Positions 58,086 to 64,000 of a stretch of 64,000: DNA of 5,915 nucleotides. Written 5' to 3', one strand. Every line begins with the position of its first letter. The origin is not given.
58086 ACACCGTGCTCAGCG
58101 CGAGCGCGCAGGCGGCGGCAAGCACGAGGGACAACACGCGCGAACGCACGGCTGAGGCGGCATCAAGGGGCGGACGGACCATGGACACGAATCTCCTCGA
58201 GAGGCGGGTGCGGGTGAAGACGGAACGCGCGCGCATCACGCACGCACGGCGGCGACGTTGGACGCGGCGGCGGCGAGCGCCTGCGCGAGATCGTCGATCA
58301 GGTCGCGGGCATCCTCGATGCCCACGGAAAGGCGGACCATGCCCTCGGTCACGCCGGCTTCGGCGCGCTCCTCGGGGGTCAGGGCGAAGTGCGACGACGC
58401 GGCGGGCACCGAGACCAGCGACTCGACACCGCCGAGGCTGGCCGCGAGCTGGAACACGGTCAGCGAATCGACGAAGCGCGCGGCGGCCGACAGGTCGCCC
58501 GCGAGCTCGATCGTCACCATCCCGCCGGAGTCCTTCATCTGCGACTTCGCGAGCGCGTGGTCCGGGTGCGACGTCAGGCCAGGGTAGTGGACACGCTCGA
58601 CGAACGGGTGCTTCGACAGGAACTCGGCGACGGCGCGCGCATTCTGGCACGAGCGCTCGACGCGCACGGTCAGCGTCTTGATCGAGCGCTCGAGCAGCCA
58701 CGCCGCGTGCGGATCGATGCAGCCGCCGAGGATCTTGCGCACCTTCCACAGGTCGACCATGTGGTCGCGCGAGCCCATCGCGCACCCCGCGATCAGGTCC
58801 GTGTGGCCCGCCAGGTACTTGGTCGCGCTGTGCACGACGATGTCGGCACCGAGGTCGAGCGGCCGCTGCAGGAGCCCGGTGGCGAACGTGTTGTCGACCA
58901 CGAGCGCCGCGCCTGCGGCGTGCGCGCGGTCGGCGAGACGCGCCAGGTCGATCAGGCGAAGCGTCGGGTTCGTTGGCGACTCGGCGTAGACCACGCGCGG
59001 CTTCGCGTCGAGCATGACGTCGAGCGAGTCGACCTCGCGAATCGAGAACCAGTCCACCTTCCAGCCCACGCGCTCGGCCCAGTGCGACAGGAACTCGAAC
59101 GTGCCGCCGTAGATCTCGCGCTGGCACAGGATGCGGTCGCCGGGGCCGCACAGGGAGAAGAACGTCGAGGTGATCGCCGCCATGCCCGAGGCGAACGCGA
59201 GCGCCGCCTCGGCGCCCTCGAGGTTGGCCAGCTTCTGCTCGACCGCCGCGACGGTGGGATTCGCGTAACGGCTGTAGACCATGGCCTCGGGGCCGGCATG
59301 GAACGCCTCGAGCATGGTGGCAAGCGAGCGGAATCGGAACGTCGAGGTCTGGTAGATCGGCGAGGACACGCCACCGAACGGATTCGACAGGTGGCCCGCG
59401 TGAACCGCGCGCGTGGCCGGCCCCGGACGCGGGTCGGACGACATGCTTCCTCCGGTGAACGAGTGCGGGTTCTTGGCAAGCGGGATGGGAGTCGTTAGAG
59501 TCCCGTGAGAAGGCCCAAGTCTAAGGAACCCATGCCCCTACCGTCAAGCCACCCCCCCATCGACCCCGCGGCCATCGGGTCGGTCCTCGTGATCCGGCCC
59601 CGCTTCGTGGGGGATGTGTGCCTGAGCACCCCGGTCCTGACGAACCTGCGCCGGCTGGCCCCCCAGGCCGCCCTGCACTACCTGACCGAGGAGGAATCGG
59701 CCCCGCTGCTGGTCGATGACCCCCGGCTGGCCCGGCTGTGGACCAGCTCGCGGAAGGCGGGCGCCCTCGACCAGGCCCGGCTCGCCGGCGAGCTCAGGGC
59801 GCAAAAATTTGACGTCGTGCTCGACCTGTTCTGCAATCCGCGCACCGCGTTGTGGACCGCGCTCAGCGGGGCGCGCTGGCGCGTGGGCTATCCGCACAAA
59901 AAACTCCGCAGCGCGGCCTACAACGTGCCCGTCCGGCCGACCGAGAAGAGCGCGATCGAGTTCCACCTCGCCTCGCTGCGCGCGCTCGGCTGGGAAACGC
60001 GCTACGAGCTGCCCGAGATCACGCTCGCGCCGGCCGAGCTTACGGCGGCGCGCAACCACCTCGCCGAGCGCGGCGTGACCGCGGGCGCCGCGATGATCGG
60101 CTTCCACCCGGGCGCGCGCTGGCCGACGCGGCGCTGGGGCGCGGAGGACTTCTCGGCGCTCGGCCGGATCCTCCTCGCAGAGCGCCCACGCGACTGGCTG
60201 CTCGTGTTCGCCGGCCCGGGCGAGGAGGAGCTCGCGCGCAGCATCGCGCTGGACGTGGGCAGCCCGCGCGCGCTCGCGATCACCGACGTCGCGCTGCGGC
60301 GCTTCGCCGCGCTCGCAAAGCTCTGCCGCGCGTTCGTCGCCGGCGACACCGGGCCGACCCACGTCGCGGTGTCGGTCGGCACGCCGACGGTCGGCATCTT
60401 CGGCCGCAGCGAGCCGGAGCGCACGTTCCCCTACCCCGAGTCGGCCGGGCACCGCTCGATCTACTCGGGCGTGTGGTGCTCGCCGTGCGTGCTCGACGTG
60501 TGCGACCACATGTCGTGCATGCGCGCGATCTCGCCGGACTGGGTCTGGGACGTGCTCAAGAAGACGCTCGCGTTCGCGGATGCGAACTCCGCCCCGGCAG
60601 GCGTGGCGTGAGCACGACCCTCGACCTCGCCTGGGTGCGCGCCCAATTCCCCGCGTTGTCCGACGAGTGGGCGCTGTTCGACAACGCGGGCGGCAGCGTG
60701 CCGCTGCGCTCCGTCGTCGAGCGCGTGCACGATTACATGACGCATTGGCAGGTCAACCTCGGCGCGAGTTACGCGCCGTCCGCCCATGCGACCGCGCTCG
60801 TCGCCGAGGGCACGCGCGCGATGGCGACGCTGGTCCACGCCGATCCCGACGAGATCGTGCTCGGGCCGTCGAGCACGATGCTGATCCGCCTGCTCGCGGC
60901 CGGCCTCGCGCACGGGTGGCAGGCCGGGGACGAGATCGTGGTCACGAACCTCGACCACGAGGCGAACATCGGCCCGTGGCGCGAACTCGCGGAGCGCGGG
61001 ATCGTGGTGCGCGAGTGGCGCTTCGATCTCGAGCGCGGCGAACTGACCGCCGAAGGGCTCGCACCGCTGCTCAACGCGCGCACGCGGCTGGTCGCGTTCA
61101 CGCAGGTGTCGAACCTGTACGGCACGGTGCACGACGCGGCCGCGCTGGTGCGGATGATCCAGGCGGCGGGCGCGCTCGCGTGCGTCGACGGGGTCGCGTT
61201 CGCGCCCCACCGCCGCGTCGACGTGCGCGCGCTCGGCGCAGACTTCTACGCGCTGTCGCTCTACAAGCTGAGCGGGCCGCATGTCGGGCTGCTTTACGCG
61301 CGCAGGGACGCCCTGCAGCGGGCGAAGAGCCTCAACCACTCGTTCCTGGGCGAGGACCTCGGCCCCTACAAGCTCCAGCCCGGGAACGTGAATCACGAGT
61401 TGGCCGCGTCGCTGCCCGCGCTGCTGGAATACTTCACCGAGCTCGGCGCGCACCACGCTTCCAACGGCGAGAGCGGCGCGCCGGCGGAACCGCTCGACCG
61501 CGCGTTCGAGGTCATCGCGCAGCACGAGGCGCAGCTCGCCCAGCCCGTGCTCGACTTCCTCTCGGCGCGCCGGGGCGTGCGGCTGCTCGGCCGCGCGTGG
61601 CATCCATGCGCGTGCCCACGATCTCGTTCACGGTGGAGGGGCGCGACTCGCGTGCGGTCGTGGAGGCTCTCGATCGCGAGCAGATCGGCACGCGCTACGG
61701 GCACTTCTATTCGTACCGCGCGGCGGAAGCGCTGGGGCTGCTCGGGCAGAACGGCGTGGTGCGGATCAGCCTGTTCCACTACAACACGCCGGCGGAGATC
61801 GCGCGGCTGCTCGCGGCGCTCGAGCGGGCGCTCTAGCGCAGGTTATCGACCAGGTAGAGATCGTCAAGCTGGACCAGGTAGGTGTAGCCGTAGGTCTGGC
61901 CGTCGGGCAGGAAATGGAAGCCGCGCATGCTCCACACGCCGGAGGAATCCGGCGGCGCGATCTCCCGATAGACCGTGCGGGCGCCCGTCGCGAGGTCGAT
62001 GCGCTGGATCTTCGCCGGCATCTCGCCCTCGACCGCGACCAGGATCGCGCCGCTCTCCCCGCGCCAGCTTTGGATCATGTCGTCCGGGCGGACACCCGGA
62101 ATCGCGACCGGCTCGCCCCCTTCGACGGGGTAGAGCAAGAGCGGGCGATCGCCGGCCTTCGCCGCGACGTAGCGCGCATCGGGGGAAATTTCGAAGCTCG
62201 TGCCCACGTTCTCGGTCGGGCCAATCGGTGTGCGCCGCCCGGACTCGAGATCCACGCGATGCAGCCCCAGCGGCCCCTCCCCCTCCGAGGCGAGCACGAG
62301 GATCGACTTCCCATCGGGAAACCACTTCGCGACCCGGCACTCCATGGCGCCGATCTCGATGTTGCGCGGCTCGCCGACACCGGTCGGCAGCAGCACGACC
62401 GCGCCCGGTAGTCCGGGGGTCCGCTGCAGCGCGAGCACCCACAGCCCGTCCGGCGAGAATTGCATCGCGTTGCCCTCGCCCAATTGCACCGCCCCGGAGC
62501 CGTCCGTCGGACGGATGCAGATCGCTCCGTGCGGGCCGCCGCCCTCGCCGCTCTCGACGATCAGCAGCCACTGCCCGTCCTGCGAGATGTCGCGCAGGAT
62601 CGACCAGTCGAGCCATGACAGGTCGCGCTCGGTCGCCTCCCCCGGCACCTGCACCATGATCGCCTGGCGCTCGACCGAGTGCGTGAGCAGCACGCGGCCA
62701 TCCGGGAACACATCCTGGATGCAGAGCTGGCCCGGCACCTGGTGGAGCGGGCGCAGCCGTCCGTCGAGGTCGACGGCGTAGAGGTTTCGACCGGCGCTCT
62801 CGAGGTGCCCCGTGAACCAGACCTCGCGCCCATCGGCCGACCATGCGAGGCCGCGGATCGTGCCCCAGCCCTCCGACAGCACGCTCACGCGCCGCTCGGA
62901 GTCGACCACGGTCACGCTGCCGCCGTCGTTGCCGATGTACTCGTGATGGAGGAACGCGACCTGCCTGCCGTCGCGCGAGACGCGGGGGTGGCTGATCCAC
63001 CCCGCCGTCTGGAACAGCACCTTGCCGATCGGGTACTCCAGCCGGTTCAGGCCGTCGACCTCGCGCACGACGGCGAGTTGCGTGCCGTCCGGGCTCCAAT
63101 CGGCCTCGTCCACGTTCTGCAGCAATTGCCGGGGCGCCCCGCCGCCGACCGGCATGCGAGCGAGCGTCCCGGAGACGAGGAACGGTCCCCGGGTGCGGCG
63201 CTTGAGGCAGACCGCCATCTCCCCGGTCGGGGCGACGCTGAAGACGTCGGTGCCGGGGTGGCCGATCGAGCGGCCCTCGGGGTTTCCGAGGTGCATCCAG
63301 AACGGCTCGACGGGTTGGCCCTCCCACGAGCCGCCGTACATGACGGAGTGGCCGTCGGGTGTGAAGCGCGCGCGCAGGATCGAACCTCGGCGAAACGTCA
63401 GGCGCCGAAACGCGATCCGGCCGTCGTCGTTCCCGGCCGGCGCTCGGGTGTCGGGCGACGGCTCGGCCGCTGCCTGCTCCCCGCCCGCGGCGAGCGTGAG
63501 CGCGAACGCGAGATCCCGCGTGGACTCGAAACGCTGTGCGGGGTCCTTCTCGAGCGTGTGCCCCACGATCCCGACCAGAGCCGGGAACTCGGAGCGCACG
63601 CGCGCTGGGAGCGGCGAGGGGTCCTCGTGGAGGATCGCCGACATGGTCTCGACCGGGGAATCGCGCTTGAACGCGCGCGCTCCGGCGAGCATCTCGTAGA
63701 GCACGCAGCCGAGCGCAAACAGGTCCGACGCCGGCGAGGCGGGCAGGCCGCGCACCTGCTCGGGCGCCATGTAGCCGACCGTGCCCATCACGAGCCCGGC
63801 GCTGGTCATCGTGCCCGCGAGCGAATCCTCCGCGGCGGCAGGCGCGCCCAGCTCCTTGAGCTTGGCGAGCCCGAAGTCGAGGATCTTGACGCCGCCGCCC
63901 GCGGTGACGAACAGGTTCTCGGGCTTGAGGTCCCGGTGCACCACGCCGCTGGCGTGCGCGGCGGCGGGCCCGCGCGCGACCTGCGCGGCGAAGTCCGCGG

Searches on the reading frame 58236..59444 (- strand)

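Call 44: search_protein_families(library=pfam, proteins=[window:58236-59444:-], max_evalue=0.05)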
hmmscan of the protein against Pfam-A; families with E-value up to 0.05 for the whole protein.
window:58236-59444:- (402 aa): 5 families
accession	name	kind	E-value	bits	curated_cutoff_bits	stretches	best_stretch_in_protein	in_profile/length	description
PF01053.26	Cys_Met_Meta_PP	-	3.5e-134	447.6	27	1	11-390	2-380/381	Cys/Met metabolism PLP-dependent enzyme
PF00155.27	Aminotran_1_2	-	2e-06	27.7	19.7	1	57-195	35-196/361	Aminotransferase class I and II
PF01212.27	Beta_elim_lyase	-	7.1e-06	26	27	1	61-110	30-79/288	Beta-eliminating lyase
PF00266.25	Aminotran_5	-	8.2e-05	22.2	21.5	1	61-212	41-204/371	Aminotransferase class-V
PF02347.22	GDC-P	-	0.019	14.2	26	1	103-209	155-258/429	Glycine cleavage system P-protein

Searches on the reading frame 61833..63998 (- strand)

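Call 60: search_protein_families(library=pfam, proteins=[window:61833-63998:-], max_evalue=0.01)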
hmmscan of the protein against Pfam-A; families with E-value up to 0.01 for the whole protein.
window:61833-63998:- (721 aa): 6 families
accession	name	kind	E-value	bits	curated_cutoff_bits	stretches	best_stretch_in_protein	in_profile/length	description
PF00069.31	Pkinase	-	2.9e-26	92.9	31.7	1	2-158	102-253/263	Protein kinase domain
PF07714.23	PK_Tyr_Ser-Thr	-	7.6e-14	52.1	23.1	1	2-156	106-248/258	Protein tyrosine and serine/threonine kinase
PF07676.18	PD40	-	3.1e-07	30.6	20.9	0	301-315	16-30/38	WD40-like Beta Propeller Repeat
PF08450.18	SGL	-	0.00018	21.6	26.3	1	339-420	92-172/246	SMP-30/Gluconolactonase/LRE-like region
PF01636.29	APH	-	0.00036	20.8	23.2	1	8-47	159-199/239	Phosphotransferase enzyme family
PF00930.27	DPPIV_N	-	0.0011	18.2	22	0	372-416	274-321/354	Dipeptidyl peptidase IV (DPP IV) N-terminal region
